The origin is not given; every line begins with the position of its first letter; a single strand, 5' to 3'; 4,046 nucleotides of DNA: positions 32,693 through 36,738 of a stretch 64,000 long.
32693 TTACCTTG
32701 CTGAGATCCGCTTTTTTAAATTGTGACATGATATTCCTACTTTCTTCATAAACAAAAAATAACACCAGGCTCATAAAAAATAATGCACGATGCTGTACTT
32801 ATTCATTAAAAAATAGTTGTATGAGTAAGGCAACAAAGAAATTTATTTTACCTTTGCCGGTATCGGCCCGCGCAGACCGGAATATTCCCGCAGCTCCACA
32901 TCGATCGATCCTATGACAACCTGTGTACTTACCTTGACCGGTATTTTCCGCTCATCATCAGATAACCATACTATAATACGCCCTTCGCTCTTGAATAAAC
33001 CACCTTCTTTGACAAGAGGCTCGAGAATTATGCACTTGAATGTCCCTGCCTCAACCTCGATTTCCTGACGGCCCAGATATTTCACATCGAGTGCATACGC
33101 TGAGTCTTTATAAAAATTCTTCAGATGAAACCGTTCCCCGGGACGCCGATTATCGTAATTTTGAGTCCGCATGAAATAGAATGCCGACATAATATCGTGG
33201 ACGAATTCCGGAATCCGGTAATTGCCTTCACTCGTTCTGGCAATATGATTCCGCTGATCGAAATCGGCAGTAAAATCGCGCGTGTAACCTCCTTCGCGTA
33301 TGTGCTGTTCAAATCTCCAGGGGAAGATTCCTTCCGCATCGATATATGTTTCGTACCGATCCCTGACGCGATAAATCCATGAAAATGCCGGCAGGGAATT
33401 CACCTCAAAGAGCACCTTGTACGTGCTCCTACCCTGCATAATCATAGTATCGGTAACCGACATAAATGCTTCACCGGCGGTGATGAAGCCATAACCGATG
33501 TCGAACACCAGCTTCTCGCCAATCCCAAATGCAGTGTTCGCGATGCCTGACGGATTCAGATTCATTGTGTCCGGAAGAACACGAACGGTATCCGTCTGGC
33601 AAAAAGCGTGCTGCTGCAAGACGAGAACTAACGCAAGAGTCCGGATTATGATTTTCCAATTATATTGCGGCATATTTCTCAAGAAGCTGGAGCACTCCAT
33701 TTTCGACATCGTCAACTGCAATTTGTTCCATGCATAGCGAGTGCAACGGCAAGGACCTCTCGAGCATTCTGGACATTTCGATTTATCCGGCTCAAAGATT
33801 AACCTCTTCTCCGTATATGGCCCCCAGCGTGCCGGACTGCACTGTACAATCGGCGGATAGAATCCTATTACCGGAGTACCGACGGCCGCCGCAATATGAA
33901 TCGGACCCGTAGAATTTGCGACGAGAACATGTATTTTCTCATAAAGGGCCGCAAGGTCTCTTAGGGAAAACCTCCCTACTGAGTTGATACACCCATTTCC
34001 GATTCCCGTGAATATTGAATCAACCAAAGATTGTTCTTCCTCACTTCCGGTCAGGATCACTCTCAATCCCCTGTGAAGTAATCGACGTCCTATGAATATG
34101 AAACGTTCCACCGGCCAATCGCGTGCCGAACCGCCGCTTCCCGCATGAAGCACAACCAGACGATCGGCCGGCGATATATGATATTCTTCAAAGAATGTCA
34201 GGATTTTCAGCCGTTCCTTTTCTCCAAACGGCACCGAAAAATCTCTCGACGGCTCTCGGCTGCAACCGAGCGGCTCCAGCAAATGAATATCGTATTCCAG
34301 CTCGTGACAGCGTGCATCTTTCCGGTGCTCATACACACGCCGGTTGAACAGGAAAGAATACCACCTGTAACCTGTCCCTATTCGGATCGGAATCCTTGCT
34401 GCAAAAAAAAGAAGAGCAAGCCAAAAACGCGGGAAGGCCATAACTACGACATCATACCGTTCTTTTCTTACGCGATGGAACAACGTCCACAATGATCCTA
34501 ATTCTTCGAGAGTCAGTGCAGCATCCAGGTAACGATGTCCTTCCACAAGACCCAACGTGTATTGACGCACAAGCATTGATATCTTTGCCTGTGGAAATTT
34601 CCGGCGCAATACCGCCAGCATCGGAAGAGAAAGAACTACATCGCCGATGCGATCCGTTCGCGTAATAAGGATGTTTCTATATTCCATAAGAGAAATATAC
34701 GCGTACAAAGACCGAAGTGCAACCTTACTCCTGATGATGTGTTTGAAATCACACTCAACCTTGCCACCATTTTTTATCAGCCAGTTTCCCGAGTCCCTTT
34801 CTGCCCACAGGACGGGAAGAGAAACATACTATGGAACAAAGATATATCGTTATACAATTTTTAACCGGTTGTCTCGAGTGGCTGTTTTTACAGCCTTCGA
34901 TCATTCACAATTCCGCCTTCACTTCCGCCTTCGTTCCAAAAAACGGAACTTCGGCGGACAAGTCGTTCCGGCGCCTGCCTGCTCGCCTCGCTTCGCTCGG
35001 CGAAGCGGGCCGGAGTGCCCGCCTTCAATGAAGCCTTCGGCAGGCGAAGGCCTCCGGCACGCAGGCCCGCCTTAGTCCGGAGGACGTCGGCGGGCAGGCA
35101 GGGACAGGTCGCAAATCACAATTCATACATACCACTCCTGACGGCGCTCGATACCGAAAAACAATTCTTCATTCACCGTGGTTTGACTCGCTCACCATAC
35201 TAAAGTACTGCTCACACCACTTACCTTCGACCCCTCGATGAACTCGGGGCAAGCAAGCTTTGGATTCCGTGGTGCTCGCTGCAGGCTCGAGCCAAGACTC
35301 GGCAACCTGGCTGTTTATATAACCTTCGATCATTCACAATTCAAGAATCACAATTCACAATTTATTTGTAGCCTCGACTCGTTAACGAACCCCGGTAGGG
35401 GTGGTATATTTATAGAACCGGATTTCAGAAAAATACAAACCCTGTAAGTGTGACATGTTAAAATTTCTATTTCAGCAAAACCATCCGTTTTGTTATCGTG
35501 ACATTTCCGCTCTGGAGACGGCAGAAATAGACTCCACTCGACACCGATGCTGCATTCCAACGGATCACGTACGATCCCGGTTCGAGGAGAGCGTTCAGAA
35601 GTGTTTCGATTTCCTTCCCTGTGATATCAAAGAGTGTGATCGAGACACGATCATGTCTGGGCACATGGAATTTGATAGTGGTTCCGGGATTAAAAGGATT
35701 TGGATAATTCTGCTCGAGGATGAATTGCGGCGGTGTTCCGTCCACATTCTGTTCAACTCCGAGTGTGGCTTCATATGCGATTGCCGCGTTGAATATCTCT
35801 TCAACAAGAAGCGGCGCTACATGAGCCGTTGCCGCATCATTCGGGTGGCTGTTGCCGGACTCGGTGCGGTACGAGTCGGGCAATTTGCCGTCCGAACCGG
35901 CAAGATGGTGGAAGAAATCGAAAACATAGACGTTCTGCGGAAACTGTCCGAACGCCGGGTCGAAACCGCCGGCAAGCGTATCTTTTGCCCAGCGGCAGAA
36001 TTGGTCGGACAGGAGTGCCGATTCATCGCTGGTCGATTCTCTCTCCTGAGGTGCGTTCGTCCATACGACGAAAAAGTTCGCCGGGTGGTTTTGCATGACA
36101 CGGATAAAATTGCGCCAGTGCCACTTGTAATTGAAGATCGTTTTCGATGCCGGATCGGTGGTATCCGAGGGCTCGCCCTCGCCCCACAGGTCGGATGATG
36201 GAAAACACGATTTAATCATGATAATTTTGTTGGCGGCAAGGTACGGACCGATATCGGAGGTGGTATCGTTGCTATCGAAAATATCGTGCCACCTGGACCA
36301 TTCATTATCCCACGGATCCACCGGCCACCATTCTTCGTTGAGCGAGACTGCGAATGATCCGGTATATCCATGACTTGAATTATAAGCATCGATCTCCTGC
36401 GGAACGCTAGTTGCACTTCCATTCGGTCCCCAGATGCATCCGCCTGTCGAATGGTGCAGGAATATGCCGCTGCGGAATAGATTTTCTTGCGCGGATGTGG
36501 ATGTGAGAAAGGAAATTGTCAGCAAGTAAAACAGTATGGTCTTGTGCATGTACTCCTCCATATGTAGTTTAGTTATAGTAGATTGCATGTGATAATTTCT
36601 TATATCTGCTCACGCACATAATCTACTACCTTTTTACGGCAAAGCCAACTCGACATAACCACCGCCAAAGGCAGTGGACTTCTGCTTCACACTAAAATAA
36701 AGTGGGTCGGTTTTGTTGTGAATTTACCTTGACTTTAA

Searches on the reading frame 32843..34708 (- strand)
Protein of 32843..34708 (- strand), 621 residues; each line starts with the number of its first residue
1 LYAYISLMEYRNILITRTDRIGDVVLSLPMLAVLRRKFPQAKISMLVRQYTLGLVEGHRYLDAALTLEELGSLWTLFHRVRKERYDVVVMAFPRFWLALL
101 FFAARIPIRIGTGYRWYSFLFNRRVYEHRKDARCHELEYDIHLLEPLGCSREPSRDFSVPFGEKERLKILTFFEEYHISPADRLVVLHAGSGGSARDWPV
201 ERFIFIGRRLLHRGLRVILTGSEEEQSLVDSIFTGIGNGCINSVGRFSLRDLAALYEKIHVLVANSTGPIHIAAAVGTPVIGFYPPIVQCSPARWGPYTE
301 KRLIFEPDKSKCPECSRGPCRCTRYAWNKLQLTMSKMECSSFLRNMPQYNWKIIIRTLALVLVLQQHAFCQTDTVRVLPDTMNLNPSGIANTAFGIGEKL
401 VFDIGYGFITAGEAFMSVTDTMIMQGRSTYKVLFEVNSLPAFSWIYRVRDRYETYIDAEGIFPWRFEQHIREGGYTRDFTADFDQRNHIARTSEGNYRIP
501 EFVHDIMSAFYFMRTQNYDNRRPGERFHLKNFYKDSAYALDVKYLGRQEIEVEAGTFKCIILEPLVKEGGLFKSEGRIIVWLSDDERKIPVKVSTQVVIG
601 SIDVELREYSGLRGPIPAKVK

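Call 12: search_protein_families(library=pfam, proteins=[window:32843-34708:-], max_evalue=0.01)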
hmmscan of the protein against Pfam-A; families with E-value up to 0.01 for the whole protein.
window:32843-34708:- (621 aa): 2 families
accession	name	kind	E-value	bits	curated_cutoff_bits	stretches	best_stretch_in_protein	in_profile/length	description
PF11306.15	DUF3108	-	5.8e-43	147.6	26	1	402-606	2-208/209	Protein of unknown function (DUF3108)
PF01075.23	Glyco_transf_9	-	2.8e-27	96.1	22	1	74-321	2-242/247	Glycosyltransferase family 9 (heptosyltransferase)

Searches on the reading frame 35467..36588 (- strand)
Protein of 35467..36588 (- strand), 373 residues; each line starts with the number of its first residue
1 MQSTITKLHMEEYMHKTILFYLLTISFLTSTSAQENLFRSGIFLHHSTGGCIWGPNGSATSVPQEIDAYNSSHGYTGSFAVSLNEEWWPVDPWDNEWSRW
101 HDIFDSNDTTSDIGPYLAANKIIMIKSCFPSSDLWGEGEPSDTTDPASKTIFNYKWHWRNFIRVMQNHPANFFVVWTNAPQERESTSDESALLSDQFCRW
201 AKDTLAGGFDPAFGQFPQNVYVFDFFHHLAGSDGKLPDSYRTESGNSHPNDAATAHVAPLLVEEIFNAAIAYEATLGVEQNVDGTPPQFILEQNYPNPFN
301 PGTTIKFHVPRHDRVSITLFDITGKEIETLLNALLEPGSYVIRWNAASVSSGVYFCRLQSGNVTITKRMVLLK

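Call 11: search_protein_families(library=pfam, proteins=[window:35467-36588:-], max_evalue=0.01)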
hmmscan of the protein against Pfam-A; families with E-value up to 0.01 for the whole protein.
window:35467-36588:- (373 aa): 1 family
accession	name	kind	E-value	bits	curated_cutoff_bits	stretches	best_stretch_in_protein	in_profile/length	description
PF18962.6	Por_Secre_tail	-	1.4e-09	38.5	27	1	295-370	2-74/75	Secretion system C-terminal sorting domain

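Call 28: find_homologous_proteins(query=window:35467-36588:-, max_evalue=1e-10)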
Query window:35467-36588:- (373 aa): 6169 proteins with E <= 1e-10 among 8000 candidates; the best 120 are listed.
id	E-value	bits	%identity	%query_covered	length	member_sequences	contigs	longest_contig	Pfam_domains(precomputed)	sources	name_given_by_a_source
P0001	1.9e-254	861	100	98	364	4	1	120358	PF18962.8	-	-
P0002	9.9e-209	711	83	97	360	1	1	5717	PF18962.8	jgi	jgi:hypothetical protein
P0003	2.0e-186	637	73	97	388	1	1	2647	PF18962.8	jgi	jgi:hypothetical protein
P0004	2.7e-137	476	58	92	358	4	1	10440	PF18962.8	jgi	jgi:hypothetical protein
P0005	1.9e-135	470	58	96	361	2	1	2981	PF18962.8,PF13860.13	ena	-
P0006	3.9e-135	469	57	94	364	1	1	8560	PF18962.8,PF13860.13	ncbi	-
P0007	1.3e-134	467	57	97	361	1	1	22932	PF18962.8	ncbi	-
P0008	1.8e-134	466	57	97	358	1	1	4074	PF18962.8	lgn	-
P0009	2.2e-134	466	65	70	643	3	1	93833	PF18962.8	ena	-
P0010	5.3e-133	462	67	65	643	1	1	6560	PF18962.8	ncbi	-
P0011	3.2e-132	459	55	96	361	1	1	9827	PF18962.8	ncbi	-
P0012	5.1e-132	458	57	96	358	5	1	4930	PF18962.8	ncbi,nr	ncbi:T9SS type A sorting domain-containing protein [candidate division KSB1 bacterium]|nr:T9SS type 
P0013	7.5e-132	458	57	91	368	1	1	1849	PF18962.8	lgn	-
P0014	1.7e-131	457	56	96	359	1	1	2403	PF18962.8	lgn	-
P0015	1.2e-130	454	59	90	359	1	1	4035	PF18962.8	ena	-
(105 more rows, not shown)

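Call 29: find_encoding_contigs(protein=P0002, flank=10000)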
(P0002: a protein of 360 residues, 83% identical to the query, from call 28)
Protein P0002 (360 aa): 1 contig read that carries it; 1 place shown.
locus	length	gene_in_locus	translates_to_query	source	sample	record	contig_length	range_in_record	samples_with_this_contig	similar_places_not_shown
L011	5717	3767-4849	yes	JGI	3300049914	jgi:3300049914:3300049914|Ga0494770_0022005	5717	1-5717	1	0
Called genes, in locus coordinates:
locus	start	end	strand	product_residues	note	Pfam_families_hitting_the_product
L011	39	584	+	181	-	PF04011:LemA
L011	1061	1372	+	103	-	-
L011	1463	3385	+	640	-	PF09972:DUF2207, PF20990:DUF2207_C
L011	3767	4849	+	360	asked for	PF18962:Por_Secre_tail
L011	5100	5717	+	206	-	?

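Call 30: find_encoding_contigs(protein=P0003, flank=10000)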
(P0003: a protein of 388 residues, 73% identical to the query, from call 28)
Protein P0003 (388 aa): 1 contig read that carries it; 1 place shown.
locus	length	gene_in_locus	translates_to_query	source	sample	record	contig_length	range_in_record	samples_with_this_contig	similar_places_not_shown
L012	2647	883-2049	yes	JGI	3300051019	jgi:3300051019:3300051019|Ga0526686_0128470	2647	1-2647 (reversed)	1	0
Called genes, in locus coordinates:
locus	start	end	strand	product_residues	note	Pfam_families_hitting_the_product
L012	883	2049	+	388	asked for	PF18962:Por_Secre_tail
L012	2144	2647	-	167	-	?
